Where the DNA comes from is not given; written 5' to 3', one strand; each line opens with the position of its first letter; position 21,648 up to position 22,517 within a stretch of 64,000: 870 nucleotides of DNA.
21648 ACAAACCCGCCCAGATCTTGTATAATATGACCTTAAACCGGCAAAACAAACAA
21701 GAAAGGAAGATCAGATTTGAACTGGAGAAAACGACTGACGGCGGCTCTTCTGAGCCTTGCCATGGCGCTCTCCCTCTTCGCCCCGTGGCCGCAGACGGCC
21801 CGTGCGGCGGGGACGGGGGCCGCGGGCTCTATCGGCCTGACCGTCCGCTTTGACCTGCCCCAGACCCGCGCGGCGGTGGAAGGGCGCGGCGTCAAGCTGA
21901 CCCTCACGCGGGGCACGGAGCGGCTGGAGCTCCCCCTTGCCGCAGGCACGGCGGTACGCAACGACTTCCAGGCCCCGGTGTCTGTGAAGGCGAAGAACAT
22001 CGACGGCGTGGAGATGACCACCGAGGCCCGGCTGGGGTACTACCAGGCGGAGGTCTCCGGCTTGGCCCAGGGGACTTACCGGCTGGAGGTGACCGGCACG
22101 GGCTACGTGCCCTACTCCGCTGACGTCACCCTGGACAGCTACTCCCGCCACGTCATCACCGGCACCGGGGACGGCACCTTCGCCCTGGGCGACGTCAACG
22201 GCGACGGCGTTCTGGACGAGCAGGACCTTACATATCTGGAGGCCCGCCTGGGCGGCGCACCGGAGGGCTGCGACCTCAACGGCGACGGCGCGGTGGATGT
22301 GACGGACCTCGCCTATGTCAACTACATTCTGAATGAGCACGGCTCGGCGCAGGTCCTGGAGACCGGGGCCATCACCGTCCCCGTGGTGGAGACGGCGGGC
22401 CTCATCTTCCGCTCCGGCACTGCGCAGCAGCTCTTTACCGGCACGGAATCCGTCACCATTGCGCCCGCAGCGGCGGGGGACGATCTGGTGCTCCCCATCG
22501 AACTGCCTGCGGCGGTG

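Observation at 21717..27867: Dockerin-bearing M60-like protease next to a cohesin-like, SLH-anchored protein: possible non-cellulosomal surface display of a mucinase-type enzyme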

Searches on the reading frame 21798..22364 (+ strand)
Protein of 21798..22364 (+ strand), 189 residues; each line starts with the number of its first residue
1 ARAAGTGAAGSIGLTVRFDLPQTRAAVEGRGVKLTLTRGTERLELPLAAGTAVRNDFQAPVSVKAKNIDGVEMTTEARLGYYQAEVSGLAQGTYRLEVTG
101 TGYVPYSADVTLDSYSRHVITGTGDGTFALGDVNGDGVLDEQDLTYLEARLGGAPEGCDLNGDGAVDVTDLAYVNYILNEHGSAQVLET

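Call 74: predict_structure(alignment_id=A5)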
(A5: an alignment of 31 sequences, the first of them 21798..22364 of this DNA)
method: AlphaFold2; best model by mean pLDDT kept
length: 189 residues; sequences in the alignment: 31
mean_pLDDT: 92.3   pTM: 0.87
mean pLDDT of the five models: 92.3, 92.0, 91.9, 91.2, 91.1
residues with pLDDT >= 90: 153; 70-90: 28; 50-70: 3; < 50: 5
segments of 3 or more residues with pLDDT < 50: 1-5
pLDDT, mean of each block of 10 residues (from residue 1): 58 95 92 98 97 97 96 91 97 97 96 92 93 95 96 91 92 93 85
secondary structure, 60 per line:
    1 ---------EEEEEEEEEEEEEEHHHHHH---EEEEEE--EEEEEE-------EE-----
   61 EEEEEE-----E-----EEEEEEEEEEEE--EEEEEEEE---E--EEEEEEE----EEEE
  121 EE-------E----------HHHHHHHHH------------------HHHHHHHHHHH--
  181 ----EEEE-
elements in order: E10-23 H24-29 E33-38 E41-46 E61-66 E78-89 E92-99 E106-112 E117-122 H141-149 H168-178 E185-188
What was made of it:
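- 21825..22160 (+): X-module: N-terminal beta-sandwich (aa ~37-148) packed against the dockerin. AF2 model of aa 28-216 has pLDDT 92.3 and pTM 0.87 (call 74).
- On Dockerin (PF00404): Helices follow each loop in the AF2 model (call 74).
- On Type-II-like X-module-dockerin (XDoc) dyad: On a predicted structure only. pTM is 0.87 for the two modules together (call 74).
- The AF2 model has pLDDT 92.3 and pTM 0.87 (call 74).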

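Call 76: fold_search(model_id=the predicted structure, library=pdb)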
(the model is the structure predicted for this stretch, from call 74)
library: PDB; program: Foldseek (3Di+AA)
matches with E <= 10: 947; with E <= 0.001: 10
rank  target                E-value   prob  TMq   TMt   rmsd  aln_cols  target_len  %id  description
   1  4u3s_B                1.7e-07  1.00  0.51  0.60   5.3       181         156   18  Crystal structure of Coh3ScaB-XDoc_M1ScaA complex: A N-terminal interface mutant of type II Cohesin-X-Dockerin complex (released 2015-07-29)
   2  5k39_B                4.2e-07  1.00  0.51  0.61   5.6       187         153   16  THE TYPE II COHESIN DOCKERIN COMPLEX FROM CLOSTRIDIUM THERMOCELLUM (released 2017-03-29)
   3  4wi0_B                4.2e-07  1.00  0.49  0.58   5.6       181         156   16  Crystal structure of Coh3ScaB-XDoc_M2ScaA complex: A C-terminal interface mutant of type II Cohesin-X-Dockerin complex (released 2015-10-07)
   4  5m0y_B                6.4e-07  1.00  0.47  0.55   6.0       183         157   16  Crystal Structure of the CohScaA-XDocCipB type II complex from Clostridium thermocellum at 1.5Angstrom resolution (released 2017-09-06)
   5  3kcp_A                2.2e-06  1.00  0.49  0.32   5.4       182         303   16  Crystal structure of interacting Clostridium thermocellum multimodular components (released 2010-02-09)
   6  2b59_B                2.3e-06  1.00  0.51  0.60   4.6       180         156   13  The type II cohesin dockerin complex (released 2005-10-11)
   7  5g5d_B                3.8e-06  1.00  0.50  0.59   5.3       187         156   12  Crystal Structure of the CohScaC2-XDocCipA type II complex from Clostridium thermocellum (released 2017-04-05)
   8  4fl4_C                4.0e-06  1.00  0.51  0.33   5.3       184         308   12  Scaffoldin conformation and dynamics revealed by a ternary complex from the Clostridium thermocellum cellulosome (released 2012-06-27)
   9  4fl4_L                9.4e-06  1.00  0.52  0.34   4.9       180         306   12  Scaffoldin conformation and dynamics revealed by a ternary complex from the Clostridium thermocellum cellulosome (released 2012-06-27)
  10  4fl4_I                2.5e-05  1.00  0.46  0.31   6.3       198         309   12  Scaffoldin conformation and dynamics revealed by a ternary complex from the Clostridium thermocellum cellulosome (released 2012-06-27)
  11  3sy6_B                2.2e-03  0.99  0.34  0.25  10.2       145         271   17  Crystal structure of a fimbrial protein BF1861 [Bacteroides fragilis NCTC 9343] (BF1861) from Bacteroides fragilis NCT (released 2011-08-24)
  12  3sy6_A                4.2e-03  0.97  0.35  0.25  10.0       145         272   18  Crystal structure of a fimbrial protein BF1861 [Bacteroides fragilis NCTC 9343] (BF1861) from Bacteroides fragilis NCT (released 2011-08-24)
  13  1qmu_A                4.8e-03  0.99  0.28  0.15   6.7       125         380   16  Duck carboxypeptidase D domain II (released 2000-10-13)
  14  4rdb                  5.1e-03  0.94  0.31  0.21   8.1       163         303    7  Crystal structure of an immunoreactive 32 kDa antigen PG49 (PG_0181) from Porphyromonas gingivalis W83 at 1.45 A resolut (released 2014-12-03)
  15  4k4k_B                7.8e-03  0.90  0.29  0.22  14.5       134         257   11  Crystal structure of a putative cell adhesion protein (BACUNI_00621) from Bacteroides uniformis ATCC 8492 at 1.67 A re (released 2013-05-01)
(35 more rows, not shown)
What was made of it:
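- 21825..22160 (+): The top 10 Foldseek hits are XDoc dyads aligned over about 180 columns (call 76).
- On Type-II-like X-module-dockerin (XDoc) dyad: Foldseek ranks 1-10 are all XDoc chains aligned over both modules (call 76).
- Checked: It is the second half of an X-module–dockerin dyad (calls 74, 76).
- The next hits have E above 2e-3 (call 76).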

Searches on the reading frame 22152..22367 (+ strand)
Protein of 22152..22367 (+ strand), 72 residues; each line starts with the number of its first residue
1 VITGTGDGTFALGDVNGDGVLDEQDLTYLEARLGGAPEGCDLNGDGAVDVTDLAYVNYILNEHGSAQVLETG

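Call 60: search_solved_structures(query=window:22152-22367:+, max_evalue=10, show_alignments=3)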
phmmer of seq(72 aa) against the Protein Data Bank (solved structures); distinct sequences matched with E-value up to 10: 131 (the best 60 are shown).
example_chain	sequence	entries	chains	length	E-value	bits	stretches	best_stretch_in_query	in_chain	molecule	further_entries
2jnk_A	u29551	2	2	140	6.2e-05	26.4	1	12-61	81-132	Hyalurononglucosaminidase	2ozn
5lxv_B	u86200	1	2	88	0.00019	24.8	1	9-35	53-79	Carbohydrate-binding protein WP_009985128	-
6kg9_A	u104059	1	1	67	0.00034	24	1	10-54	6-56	And cellulose-binding endoglucanase family 9 CelL ortholog dockerin domain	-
4dh2_B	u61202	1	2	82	0.00092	22.6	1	7-31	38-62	Dockerin type 1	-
6kgc_B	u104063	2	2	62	0.00093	22.6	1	11-54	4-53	And cellulose-binding endoglucanase family 9 CelL ortholog dockerin domain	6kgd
4zcu_A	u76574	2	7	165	0.00095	22.6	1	8-54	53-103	Calcium-binding mitochondrial carrier protein SCaMC-1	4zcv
6kge_D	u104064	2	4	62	0.001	22.5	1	11-54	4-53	And cellulose-binding endoglucanase family 9 CelL ortholog dockerin domain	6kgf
4n5x_A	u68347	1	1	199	0.0017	21.8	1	8-54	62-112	Calcium-binding mitochondrial carrier protein SCaMC-1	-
8x3a_A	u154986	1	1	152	0.0022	21.5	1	11-67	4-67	Serine protease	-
8x39_A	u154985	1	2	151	0.0022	21.4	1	11-67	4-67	Serine protease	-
2y3n_B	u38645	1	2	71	0.0022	21.4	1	12-68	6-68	CELLULOSOMAL FAMILY-48 PROCESSIVE GLYCOSIDE HYDROLASE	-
1daq_A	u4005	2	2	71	0.0032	21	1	11-62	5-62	ENDOGLUCANASE SS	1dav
2mte_A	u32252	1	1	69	0.0033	20.9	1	11-62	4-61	Cellulose 1,4-beta-cellobiosidase (reducing end) CelS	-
2ccl_B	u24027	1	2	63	0.0062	20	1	11-53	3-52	ENDO-1,4-BETA-XYLANASE Y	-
1ohz_B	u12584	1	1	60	0.01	19.3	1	12-56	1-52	ENDO-1,4-BETA-XYLANASE Y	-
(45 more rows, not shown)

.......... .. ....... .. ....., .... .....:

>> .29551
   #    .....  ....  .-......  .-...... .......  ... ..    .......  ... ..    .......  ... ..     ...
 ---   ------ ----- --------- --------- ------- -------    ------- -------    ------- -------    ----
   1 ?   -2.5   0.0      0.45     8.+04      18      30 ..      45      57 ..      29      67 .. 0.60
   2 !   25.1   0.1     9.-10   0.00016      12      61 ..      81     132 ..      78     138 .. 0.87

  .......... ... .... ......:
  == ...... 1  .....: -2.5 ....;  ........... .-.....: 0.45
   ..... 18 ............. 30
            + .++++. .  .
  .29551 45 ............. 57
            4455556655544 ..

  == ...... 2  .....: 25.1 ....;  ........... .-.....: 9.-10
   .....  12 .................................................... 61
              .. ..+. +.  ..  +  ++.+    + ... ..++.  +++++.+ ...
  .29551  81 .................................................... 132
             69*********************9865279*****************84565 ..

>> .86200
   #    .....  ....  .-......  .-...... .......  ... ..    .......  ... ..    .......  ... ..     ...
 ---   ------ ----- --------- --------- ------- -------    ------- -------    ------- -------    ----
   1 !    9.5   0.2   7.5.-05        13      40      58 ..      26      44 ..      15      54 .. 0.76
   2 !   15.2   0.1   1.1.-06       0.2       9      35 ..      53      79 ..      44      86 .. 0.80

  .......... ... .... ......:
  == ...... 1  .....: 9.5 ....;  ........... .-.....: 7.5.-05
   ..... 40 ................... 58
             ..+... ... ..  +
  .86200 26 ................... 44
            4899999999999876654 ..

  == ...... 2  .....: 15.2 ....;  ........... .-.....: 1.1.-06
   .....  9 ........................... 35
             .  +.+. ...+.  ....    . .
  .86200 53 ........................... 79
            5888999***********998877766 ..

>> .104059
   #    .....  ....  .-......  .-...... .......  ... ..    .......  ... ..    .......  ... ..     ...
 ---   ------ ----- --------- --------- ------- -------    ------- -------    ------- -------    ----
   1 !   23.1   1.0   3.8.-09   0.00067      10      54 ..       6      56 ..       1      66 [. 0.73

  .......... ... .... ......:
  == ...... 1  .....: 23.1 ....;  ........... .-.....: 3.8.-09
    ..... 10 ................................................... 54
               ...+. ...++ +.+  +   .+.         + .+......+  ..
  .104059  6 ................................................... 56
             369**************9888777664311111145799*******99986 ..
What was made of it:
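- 22164..22352 (+): Dockerin (aa 150-212): two Ca-binding loops (22191-22226, 22272-22307), each followed by a helix. Closest solved dockerin is C. perfringens NagH 2jnk/2ozn, E 6e-5 (call 60).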
